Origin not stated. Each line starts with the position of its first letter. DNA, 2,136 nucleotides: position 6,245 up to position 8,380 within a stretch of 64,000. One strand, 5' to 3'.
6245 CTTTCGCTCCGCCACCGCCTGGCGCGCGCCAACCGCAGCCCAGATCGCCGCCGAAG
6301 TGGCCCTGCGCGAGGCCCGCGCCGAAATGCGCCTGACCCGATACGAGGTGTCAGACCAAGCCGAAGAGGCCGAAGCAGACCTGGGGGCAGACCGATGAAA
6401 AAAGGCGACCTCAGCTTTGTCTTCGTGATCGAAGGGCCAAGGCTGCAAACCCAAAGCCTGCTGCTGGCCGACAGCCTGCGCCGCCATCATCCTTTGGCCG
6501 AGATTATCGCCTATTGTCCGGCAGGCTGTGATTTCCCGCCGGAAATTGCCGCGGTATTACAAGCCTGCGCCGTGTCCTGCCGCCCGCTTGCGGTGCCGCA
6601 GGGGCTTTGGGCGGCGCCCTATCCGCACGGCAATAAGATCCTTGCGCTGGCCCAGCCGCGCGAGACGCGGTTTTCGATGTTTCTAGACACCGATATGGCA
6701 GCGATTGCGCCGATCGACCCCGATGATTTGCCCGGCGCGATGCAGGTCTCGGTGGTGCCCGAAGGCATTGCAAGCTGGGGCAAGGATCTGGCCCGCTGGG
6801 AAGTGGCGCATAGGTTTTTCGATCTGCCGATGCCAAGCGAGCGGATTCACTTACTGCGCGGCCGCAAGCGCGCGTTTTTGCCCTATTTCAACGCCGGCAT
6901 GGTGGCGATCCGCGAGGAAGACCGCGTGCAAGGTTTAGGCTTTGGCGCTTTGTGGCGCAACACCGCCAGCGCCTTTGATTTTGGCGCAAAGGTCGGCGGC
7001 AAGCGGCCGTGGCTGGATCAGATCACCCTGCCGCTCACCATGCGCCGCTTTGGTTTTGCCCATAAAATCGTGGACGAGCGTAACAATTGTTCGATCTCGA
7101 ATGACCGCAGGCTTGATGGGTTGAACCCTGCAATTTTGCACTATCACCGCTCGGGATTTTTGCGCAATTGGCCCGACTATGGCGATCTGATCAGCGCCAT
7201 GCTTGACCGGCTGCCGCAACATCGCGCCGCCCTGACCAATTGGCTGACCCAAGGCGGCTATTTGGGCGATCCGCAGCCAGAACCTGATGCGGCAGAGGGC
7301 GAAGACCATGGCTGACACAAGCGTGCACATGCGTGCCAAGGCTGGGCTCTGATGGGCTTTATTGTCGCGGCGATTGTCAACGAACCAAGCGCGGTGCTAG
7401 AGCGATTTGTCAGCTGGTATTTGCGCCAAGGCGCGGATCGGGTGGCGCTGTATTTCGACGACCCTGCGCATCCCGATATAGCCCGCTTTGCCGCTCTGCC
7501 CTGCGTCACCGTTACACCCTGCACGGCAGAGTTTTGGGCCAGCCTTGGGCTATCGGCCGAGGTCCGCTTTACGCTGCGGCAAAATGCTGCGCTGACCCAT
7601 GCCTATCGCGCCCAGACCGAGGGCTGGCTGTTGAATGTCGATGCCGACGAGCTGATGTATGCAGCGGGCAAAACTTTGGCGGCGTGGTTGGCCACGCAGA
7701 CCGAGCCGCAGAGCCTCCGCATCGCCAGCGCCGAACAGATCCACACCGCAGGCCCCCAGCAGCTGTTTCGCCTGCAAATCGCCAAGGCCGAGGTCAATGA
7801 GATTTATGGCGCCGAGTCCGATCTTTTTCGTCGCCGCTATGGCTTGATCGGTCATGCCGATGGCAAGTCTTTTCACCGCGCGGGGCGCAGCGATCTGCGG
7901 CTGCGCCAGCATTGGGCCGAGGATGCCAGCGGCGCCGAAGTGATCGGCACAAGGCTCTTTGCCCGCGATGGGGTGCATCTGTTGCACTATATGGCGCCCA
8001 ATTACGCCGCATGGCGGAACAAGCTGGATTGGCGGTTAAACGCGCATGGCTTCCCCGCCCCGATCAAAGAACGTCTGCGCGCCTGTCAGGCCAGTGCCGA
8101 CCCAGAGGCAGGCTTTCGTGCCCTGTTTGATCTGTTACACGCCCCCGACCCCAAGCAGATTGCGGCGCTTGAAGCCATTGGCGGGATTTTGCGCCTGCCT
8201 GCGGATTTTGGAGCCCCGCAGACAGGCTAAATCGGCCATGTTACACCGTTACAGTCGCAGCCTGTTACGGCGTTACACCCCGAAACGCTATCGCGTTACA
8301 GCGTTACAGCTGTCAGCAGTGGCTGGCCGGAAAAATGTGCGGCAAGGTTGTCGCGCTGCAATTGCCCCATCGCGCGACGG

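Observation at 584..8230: Uncharacterised surface-glycan system: pseudo-esterase, lectin-like protein, RTX-sulfatase and three glycosyltransferases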

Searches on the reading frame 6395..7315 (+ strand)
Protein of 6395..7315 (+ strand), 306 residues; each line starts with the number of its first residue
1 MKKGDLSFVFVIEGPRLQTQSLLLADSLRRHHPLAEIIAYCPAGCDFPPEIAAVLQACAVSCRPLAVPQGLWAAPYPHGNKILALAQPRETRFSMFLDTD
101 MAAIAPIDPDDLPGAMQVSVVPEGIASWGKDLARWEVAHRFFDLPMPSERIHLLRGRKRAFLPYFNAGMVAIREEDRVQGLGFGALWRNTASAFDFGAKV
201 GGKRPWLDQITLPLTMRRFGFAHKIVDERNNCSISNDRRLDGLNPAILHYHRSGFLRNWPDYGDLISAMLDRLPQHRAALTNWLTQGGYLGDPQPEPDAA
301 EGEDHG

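Call 4: search_protein_families(library=pfam, proteins=[window:6395-7315:+], max_evalue=0.1)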
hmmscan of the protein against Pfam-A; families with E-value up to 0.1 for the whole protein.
window:6395-7315:+ (306 aa): 0 families

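Call 5: search_protein_families(library=ncbifam, proteins=[window:6395-7315:+], max_evalue=0.1)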
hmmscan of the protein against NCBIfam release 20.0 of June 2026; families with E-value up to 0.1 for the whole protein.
window:6395-7315:+ (306 aa): 0 families

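Call 8: search_solved_structures(query=window:6395-7315:+, max_evalue=1)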
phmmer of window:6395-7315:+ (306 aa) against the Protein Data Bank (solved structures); distinct sequences matched with E-value up to 1: 1.
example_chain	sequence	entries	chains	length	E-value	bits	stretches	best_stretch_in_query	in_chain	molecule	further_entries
3n5n_X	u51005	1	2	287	0.8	12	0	201-281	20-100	A/G-specific adenine DNA glycosylase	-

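Call 65: search_protein_families(library=phrogs, proteins=[window:6395-7315:+], max_evalue=0.1)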
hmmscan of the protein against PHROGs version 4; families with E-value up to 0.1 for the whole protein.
window:6395-7315:+ (306 aa): 0 families

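Call 66: search_protein_families(library=padloc, proteins=[window:6395-7315:+], max_evalue=0.1)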
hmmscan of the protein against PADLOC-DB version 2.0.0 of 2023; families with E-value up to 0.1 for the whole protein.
window:6395-7315:+ (306 aa): 0 families

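Call 76: search_solved_structures(query=A3, max_evalue=10, show_alignments=1)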
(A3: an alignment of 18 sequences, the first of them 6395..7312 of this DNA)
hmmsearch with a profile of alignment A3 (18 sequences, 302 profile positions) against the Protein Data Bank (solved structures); distinct sequences matched with E-value up to 10: 7.
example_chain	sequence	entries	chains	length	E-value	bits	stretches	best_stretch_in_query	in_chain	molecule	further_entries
35zr_D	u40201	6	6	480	0.58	12.6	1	199-263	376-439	DNA mismatch repair protein HSM3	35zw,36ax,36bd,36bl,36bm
4a3t_A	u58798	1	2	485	0.59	12.6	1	199-263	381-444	DNA MISMATCH REPAIR PROTEIN HSM3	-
4fp7_A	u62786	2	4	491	0.6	12.6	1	199-263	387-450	DNA mismatch repair protein HSM3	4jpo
4a3v_A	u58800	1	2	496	0.61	12.5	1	199-263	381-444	DNA MISMATCH REPAIR PROTEIN HSM3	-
3vld_A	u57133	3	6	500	0.62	12.5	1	199-263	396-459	DNA mismatch repair protein HSM3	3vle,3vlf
9bsh_A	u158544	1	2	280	0.72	12.3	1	111-179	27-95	Exfoliative toxin A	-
9bsm_A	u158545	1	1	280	0.76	12.2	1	111-179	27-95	Exfoliative toxin A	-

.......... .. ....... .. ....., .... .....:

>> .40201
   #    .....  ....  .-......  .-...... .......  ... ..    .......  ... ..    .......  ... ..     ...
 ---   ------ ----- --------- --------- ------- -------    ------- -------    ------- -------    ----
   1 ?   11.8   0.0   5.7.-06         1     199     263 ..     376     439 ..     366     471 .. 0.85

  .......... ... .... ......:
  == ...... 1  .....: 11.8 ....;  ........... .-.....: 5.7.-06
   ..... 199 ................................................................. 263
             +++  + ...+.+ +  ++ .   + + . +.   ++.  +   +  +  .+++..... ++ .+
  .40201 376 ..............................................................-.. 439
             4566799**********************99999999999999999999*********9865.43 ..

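Call 122: find_homologous_proteins(query=A3, max_evalue=0.001)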
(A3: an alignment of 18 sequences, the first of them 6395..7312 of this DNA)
Query A3 (18 sequences) (306 aa, profile of the alignment): 1593 proteins with E <= 0.001 among 8000 candidates; the best 120 are listed.
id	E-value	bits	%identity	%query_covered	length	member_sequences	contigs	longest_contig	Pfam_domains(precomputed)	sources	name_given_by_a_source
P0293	4.0e-141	488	31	84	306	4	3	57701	-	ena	-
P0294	1.8e-139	482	31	84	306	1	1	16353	-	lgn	-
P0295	4.8e-139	481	36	75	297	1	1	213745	-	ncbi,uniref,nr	ncbi:hypothetical protein Q9295_09400 [Xinfangfangia sp. CPCC 101601]|uniref:Nucleotide-diphospho-su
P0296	7.6e-139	480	33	84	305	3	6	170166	-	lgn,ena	-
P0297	9.7e-139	480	32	84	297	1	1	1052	-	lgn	-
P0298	1.0e-138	480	33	75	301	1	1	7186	-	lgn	-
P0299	1.0e-138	480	32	84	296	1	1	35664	-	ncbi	ncbi:MAG: hypothetical protein QM656_09150 [Paracoccaceae bacterium]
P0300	1.5e-138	479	32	84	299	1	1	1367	-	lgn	-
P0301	2.8e-138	478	33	87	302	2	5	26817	-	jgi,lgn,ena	-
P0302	7.6e-138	477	31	99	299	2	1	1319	-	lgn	-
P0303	1.4e-137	476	34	84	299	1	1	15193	-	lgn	-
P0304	1.9e-137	476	30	84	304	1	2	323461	-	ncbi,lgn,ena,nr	ncbi:MAG: hypothetical protein KDE08_03245 [Rhodobacteraceae bacterium]|nr:hypothetical protein [Par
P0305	4.3e-137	474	33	83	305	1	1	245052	-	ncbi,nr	ncbi:MAG: hypothetical protein Q8P60_16580 [Pseudorhodobacter sp.]|nr:hypothetical protein [Pseudorh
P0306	5.5e-137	474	34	83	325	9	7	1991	-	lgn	-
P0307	7.5e-137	474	32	84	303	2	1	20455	-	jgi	jgi:hypothetical protein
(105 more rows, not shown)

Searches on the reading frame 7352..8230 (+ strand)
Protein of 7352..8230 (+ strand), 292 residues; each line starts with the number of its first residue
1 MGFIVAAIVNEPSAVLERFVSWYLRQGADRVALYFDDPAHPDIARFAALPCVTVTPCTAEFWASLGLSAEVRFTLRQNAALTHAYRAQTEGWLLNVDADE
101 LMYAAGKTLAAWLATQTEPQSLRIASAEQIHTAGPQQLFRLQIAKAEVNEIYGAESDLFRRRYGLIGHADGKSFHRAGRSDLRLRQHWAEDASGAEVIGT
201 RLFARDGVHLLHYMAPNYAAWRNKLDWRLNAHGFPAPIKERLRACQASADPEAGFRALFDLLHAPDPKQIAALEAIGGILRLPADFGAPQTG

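Call 4: search_protein_families(library=pfam, proteins=[window:7352-8230:+], max_evalue=0.1)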
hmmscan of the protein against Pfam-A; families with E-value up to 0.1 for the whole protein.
window:7352-8230:+ (292 aa): 2 families
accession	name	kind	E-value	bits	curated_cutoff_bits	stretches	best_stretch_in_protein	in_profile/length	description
PF13704.12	Glyco_tranf_2_4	-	1.8e-10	41.6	27.5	1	13-110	4-95/98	Glycosyl transferase family 2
PF21474.3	DNApolII_N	-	0.085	13.1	25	0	105-125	13-33/36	DNA polymerase II, N-terminal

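Call 5: search_protein_families(library=ncbifam, proteins=[window:7352-8230:+], max_evalue=0.1)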
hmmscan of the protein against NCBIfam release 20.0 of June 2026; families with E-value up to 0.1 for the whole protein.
window:7352-8230:+ (292 aa): 0 families

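Call 65: search_protein_families(library=phrogs, proteins=[window:7352-8230:+], max_evalue=0.1)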
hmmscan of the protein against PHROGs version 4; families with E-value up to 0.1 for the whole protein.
window:7352-8230:+ (292 aa): 0 families

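Call 66: search_protein_families(library=padloc, proteins=[window:7352-8230:+], max_evalue=0.1)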
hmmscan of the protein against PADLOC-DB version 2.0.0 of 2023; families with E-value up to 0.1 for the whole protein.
window:7352-8230:+ (292 aa): 0 families
